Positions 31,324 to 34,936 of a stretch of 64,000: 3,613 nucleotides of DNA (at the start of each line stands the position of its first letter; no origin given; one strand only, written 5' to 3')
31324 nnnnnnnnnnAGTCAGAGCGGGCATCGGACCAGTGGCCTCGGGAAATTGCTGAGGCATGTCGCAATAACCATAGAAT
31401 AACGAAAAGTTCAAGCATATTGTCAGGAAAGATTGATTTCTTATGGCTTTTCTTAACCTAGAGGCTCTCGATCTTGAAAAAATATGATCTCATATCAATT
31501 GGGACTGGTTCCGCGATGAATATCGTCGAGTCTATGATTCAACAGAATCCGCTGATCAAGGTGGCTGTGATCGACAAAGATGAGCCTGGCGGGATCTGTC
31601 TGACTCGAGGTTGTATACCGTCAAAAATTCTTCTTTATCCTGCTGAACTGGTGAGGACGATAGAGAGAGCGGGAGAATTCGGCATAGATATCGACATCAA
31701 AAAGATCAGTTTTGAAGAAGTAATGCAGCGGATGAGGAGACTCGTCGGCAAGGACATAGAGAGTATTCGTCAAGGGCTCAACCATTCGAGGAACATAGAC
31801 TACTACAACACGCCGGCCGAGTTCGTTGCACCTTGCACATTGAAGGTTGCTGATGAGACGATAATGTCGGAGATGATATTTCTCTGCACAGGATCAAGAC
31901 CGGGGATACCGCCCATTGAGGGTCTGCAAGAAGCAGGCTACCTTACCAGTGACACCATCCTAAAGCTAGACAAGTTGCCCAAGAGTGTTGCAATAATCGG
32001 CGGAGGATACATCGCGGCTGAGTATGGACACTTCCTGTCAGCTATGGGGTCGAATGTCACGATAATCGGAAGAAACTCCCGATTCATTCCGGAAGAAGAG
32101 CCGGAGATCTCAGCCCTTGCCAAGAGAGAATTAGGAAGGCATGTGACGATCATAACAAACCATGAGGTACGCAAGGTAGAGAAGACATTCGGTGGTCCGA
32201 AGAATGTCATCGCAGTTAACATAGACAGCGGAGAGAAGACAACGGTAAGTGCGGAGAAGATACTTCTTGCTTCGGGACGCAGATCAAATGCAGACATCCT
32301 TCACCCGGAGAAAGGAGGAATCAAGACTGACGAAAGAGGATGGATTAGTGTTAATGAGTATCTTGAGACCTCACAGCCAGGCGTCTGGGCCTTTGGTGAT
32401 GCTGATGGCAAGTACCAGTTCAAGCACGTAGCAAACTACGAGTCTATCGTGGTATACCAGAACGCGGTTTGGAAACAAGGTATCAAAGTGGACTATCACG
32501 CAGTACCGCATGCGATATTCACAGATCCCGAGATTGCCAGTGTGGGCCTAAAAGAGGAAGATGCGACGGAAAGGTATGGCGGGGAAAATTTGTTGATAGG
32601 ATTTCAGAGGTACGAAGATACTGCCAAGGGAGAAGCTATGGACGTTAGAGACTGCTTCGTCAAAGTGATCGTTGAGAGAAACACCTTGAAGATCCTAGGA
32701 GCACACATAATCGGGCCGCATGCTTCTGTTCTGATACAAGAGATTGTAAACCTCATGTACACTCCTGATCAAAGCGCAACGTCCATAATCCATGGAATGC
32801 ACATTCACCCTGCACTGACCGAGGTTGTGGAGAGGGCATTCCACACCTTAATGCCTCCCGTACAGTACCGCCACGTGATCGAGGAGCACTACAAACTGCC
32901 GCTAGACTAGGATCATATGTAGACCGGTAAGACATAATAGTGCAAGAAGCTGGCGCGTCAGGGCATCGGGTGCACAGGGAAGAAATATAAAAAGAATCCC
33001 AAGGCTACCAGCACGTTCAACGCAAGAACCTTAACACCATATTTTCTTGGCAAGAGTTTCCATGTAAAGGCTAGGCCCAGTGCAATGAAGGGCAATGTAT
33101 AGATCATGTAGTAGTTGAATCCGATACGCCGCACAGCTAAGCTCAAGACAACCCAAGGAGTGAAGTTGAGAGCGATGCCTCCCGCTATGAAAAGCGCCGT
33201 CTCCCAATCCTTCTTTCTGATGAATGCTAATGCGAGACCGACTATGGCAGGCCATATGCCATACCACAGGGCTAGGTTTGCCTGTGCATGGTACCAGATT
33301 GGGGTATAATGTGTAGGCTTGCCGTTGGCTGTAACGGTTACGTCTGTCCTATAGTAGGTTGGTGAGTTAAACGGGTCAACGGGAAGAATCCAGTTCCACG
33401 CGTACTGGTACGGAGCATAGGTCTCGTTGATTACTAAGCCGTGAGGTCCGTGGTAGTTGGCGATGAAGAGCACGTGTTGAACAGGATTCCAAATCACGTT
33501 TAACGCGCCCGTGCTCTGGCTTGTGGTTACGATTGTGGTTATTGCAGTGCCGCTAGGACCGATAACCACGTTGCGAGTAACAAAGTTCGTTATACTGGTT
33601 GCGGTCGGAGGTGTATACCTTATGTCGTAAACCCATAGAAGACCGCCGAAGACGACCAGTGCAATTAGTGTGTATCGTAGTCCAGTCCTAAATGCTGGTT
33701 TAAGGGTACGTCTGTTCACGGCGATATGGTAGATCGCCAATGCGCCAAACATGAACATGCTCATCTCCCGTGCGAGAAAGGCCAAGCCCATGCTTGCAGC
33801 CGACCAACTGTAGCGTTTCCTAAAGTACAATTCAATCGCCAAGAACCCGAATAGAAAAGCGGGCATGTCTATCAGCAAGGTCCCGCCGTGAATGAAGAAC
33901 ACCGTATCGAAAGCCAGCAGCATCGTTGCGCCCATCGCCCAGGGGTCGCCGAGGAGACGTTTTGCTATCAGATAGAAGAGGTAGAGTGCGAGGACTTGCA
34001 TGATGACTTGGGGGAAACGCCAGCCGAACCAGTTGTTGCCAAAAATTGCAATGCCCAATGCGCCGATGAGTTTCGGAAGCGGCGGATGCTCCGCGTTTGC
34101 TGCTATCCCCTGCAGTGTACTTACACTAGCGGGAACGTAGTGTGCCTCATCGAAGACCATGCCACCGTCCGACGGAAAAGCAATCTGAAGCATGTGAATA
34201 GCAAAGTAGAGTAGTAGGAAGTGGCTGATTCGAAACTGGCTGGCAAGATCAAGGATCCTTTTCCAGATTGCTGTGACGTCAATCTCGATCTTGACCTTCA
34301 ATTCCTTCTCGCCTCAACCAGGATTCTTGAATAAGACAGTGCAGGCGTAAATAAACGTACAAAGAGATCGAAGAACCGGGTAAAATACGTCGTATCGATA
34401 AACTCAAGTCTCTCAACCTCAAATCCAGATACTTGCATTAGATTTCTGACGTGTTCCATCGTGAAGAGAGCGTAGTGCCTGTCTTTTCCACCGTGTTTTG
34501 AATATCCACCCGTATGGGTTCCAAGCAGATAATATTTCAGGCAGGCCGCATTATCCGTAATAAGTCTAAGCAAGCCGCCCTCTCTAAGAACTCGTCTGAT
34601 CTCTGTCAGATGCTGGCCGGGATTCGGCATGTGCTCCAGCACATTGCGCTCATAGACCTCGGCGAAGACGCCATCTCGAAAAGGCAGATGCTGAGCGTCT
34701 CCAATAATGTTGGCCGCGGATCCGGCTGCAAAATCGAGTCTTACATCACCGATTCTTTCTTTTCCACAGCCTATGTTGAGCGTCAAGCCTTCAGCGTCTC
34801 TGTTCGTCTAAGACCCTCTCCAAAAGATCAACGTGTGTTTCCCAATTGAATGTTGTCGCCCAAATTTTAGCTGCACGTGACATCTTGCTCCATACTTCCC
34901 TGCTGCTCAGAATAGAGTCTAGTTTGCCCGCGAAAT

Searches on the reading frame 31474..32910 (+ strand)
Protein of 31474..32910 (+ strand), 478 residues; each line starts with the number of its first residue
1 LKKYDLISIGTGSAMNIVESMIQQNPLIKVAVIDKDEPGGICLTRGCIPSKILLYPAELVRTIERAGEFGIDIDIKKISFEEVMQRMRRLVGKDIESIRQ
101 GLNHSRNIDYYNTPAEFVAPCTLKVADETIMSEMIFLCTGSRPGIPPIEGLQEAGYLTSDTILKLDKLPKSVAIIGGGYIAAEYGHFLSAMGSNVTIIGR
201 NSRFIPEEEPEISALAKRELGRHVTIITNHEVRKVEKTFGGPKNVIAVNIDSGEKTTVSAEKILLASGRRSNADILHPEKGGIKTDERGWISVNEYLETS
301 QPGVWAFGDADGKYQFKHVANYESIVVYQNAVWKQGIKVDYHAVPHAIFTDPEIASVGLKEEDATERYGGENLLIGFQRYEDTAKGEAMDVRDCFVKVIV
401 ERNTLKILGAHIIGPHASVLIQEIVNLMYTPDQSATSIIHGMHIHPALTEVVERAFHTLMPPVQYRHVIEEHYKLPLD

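Call 19: search_protein_families(library=ncbifam, proteins=[window:31474-32910:+], max_evalue=0.01)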
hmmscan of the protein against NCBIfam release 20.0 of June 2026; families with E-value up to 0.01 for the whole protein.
window:31474-32910:+ (478 aa): 49 families (the best 25 are shown)
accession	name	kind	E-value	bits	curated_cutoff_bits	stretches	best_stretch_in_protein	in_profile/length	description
NF004947.0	PRK06292.2-5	equivalog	1e-225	750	592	1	1-471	1-470/474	dihydrolipoyl dehydrogenase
NF004946.0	PRK06292.2-4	subfamily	1.4e-127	426.4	634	1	1-459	1-470/487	dihydrolipoyl dehydrogenase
NF005884.0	PRK07846.1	equivalog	7e-115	384.2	501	1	1-458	1-450/454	mycothione reductase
TIGR03452.1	mycothione_red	equivalog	8.7e-107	357.8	635.65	1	2-457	1-450/452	mycothione reductase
NF004944.0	PRK06292.2-2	equivalog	2.8e-101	339.5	619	1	1-457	1-450/460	dihydrolipoyl dehydrogenase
TIGR01350.1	lipoamide_DH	equivalog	9.4e-100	334.5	408.8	1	3-458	1-453/461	dihydrolipoyl dehydrogenase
TIGR02053.1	MerA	equivalog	1.1e-94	318.1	454.45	1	4-456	1-450/465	mercury(II) reductase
NF004992.0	PRK06370.1-4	equivalog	5.4e-89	298.7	629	1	2-460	3-456/459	FAD-containing oxidoreductase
NF004991.0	PRK06370.1-3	subfamily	1.2e-84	284.7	620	1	2-455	34-483/509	FAD-containing oxidoreductase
NF004776.0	PRK06116.1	equivalog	2e-81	274.3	480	1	1-448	2-442/450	glutathione-disulfide reductase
NF004943.0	PRK06292.2-1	equivalog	7.2e-73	245.9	432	1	1-458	1-454/456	dihydrolipoyl dehydrogenase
NF004990.0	PRK06370.1-1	equivalog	1.5e-72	244.8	842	1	2-460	3-456/459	FAD-containing oxidoreductase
NF004945.0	PRK06292.2-3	equivalog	6.6e-71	239.6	494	1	1-452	1-445/457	dihydrolipoyl dehydrogenase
TIGR01424.1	gluta_reduc_2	equivalog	2.1e-70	237.6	606.05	1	4-450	3-440/446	glutathione-disulfide reductase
NF004939.0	PRK06292.1-1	equivalog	2.9e-68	230.7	435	1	2-461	4-460/476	dihydrolipoyl dehydrogenase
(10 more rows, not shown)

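Call 89: list_cluster_members(proteins=[window:31474-32910:+, window:30644-31333:+, window:29027-30280:+, window:28177-29055:+, window:34298-34786:-, window:53046-53987:+, window:1473-2138:-, window:9011-10153:-, window:14622-15737:-, window:16548-17519:-])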
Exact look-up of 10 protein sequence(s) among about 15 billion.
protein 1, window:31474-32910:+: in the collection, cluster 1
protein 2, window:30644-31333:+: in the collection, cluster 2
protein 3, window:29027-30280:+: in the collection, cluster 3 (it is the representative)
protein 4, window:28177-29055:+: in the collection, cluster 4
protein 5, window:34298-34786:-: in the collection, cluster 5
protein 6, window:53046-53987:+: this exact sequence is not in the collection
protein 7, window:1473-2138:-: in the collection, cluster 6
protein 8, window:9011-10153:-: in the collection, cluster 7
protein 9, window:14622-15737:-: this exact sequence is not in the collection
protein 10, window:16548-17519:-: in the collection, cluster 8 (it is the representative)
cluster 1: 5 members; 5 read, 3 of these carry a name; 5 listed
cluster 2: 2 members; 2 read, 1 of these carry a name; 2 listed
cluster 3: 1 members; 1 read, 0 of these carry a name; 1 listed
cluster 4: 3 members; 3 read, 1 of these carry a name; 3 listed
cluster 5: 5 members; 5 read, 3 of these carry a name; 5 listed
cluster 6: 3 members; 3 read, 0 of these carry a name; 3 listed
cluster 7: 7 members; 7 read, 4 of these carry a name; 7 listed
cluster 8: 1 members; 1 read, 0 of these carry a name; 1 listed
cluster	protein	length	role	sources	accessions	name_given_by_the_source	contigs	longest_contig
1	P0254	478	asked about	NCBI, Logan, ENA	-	-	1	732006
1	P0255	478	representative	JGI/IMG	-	-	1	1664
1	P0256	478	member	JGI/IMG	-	mycothione reductase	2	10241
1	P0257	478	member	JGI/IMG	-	mycothione reductase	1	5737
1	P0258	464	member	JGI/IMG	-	mycothione reductase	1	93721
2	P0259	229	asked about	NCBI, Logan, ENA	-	-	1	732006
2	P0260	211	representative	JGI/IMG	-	uncharacterized membrane protein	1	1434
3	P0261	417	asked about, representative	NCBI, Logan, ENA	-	-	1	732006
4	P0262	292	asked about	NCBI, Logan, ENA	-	-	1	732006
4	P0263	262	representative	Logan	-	-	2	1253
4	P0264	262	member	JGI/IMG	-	membrane protease YdiL (CAAX protease family)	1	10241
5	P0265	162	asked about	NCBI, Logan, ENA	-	-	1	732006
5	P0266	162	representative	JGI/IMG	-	ubiquinone/menaquinone biosynthesis C-methylase UbiE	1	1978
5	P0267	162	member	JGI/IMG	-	ubiquinone/menaquinone biosynthesis C-methylase UbiE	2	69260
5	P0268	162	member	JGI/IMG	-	ubiquinone/menaquinone biosynthesis C-methylase UbiE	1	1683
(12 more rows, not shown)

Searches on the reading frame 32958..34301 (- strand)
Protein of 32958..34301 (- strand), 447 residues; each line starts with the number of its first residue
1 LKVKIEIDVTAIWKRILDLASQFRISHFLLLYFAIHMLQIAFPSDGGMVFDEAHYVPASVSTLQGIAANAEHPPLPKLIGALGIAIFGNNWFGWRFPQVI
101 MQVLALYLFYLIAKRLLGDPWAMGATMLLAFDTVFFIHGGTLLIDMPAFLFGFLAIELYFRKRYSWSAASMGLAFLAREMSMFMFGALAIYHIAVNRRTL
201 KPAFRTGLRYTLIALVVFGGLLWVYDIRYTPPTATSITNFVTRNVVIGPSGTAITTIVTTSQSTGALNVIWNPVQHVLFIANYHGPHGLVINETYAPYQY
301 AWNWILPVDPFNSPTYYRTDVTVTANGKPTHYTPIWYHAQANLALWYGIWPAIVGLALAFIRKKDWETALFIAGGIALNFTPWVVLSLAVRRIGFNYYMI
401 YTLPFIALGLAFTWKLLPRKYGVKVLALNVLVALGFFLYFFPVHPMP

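Call 8: search_protein_families(library=pfam, proteins=[window:32958-34301:-], max_evalue=0.01)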
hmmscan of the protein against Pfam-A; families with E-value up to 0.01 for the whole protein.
window:32958-34301:- (447 aa): 1 family
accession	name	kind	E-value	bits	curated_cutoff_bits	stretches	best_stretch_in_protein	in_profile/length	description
PF13231.12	PMT_2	-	3e-14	54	26.1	1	72-222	2-159/160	Dolichyl-phosphate-mannose-protein mannosyltransferase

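Call 19: search_protein_families(library=ncbifam, proteins=[window:32958-34301:-], max_evalue=0.01)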
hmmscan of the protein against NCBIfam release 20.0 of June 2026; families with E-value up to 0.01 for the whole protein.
window:32958-34301:- (447 aa): 2 families
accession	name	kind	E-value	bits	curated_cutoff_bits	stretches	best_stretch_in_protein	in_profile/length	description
NF058602.1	PrMnsylTfPmt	equivalog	4.2e-08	32.4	800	1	39-151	52-179/530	protein O-mannosyltransferase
NF046093.1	AZOBR_p60025_fam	subfamily_domain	1.2e-06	27.9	150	1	74-214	96-227/232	AZOBR_p60025 family cell surface glycopolymer formation protein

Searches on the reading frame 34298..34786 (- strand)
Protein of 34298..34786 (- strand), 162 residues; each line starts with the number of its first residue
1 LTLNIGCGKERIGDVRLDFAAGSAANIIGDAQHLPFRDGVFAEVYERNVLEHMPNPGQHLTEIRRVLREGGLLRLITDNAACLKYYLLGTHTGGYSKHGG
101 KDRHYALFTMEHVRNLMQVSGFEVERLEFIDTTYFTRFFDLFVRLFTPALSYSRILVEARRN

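Call 19: search_protein_families(library=ncbifam, proteins=[window:34298-34786:-], max_evalue=0.01)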
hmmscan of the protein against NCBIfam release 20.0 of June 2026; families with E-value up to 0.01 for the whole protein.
window:34298-34786:- (162 aa): 13 families
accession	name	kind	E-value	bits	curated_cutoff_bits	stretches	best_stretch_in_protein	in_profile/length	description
NF045667.1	MTase_DVU1556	equivalog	4.3e-09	36.1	155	1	24-128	68-166/213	DVU_1556 family methyltransferase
NF040539.1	AST_met_ArsM_2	exception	3.6e-05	23.7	240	1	28-73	116-161/262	putative arsinothricin biosynthesis methyltransferase ArsM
NF001241.0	PRK00216.1-2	equivalog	5.2e-05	23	327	1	23-74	95-146/231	demethylmenaquinone methyltransferase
NF045823.1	PthPhpthDimycoMt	equivalog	6.3e-05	22.3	300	1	27-73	118-164/256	phthiotriol/phenolphthiotriol dimycocerosates methyltransferase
NF045825.1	FAmtase_mtf2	equivalog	0.00015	21.1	400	1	27-77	110-159/248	fatty-acid O-methyltransferase Mtf2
TIGR04345.1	ovoA_Cterm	equivalog_domain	0.00017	21.2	170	1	29-101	123-195/242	putative 4-mercaptohistidine N1-methyltransferase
TIGR00452.1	TIGR00452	equivalog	0.0032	16.4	275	1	32-77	176-221/316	tRNA 5-methoxyuridine(34)/uridine 5-oxyacetic acid(34) synthase CmoB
NF041537.1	ArsM_AhpD_UU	exception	0.0033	16.3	510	1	28-78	133-182/345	arsenite methyltransferase/AhpD domain selenoprotein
NF047649.1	MTase_UXPK_star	exception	0.0035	16.4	460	1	28-75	134-181/283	methyltransferase/UXPK-star double selenoprotein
NF041675.1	sarc_dimgly_tmase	equivalog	0.0051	16.8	550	1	32-73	126-167/278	sarcosine/dimethylglycine N-methyltransferase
TIGR01934.1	MenG_MenH_UbiE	subfamily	0.0051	16.1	158.35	1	25-76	91-142/223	ubiquinone/menaquinone biosynthesis methyltransferase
NF041536.1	ArsM_DUF2284_UU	exception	0.0054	15.1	575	1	29-78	134-182/459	arsenite methyltransferase/DUF2284 domain selenoprotein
NF001240.0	PRK00216.1-1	equivalog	0.0069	15.5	378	0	21-74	114-167/251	bifunctional demethylmenaquinone methyltransferase/2-methoxy-6-polyprenyl-1,4-benzoquinol methylase UbiE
